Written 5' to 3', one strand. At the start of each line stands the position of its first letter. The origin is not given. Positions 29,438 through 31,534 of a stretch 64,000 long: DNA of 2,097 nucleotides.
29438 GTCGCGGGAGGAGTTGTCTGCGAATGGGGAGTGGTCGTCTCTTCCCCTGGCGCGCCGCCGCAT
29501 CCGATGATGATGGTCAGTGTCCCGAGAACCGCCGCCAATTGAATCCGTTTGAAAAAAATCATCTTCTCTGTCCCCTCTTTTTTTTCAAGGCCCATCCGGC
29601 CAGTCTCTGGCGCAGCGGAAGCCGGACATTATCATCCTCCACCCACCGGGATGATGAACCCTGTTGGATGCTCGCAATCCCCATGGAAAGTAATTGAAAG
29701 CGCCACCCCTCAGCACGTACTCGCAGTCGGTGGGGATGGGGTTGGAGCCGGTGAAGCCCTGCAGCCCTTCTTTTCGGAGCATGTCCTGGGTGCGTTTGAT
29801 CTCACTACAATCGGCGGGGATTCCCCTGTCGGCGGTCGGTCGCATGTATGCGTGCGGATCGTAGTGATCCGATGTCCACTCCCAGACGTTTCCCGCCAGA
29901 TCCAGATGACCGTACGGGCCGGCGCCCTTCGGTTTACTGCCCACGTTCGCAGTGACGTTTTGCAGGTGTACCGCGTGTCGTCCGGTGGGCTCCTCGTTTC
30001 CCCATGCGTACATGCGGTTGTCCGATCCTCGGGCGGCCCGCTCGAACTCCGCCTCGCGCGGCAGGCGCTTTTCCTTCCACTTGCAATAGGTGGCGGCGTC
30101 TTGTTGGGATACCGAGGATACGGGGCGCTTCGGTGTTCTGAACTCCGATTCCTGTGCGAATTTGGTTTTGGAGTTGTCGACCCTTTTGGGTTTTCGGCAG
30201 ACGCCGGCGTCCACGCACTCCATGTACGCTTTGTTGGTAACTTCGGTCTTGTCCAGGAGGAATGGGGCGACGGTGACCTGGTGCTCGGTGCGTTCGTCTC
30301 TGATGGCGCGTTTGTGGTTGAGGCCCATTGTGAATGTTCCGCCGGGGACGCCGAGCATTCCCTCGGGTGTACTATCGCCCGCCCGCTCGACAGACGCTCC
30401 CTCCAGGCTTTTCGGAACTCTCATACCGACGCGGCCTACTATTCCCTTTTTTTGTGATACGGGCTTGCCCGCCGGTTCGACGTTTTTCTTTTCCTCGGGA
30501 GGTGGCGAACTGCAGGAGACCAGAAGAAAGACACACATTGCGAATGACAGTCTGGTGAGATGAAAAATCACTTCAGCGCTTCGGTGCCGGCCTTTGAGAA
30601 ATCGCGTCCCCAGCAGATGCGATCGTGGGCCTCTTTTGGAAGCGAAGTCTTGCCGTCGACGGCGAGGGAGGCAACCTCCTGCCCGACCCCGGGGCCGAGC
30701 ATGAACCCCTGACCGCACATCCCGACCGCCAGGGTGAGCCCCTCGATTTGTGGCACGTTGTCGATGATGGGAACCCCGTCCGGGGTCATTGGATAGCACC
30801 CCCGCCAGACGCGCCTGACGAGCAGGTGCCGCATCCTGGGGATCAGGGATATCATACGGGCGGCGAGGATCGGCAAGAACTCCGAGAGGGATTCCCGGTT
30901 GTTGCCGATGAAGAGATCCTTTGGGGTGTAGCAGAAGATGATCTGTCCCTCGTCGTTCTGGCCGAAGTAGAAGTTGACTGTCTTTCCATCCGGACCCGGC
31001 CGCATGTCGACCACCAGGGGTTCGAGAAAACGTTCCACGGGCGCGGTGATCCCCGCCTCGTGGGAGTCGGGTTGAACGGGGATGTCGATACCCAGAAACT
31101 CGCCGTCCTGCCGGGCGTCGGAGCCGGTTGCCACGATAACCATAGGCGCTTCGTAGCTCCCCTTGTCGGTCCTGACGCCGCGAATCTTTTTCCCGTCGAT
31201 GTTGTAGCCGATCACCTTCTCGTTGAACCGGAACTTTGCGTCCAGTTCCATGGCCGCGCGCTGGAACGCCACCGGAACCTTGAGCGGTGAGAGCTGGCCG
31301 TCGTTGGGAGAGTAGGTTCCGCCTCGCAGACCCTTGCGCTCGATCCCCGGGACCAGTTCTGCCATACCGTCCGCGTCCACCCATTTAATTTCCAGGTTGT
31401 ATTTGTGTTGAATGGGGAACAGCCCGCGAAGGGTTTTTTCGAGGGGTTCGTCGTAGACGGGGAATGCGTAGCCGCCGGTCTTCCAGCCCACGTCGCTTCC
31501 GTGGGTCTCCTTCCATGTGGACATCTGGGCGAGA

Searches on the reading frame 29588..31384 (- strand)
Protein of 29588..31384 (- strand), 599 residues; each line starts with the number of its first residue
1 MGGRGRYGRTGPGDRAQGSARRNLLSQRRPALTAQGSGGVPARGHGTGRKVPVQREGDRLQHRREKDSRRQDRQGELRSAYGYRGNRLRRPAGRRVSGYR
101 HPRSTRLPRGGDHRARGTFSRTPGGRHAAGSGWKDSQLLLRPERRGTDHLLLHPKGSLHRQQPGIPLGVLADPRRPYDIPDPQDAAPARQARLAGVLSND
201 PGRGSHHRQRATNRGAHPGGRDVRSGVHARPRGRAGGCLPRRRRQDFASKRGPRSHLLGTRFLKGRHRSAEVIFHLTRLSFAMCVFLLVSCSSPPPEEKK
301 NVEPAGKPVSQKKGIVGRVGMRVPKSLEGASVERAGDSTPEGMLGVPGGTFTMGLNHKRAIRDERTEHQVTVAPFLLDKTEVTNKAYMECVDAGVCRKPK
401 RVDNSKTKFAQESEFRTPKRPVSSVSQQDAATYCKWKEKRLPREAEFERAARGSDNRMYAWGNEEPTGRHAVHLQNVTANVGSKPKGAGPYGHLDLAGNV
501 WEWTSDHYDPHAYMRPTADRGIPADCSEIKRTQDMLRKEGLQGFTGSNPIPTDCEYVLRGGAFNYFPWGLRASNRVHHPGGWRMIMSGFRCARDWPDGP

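Call 47: search_protein_families(library=pfam, proteins=[window:29588-31384:-], max_evalue=0.0001)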
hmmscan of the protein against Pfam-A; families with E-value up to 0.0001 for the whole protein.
window:29588-31384:- (599 aa): 1 family
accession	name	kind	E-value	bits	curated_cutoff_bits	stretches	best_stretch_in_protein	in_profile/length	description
PF03781.23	FGE-sulfatase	-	5.8e-47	160.9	23.3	1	341-593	3-255/255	Sulfatase-modifying factor enzyme 1-like domain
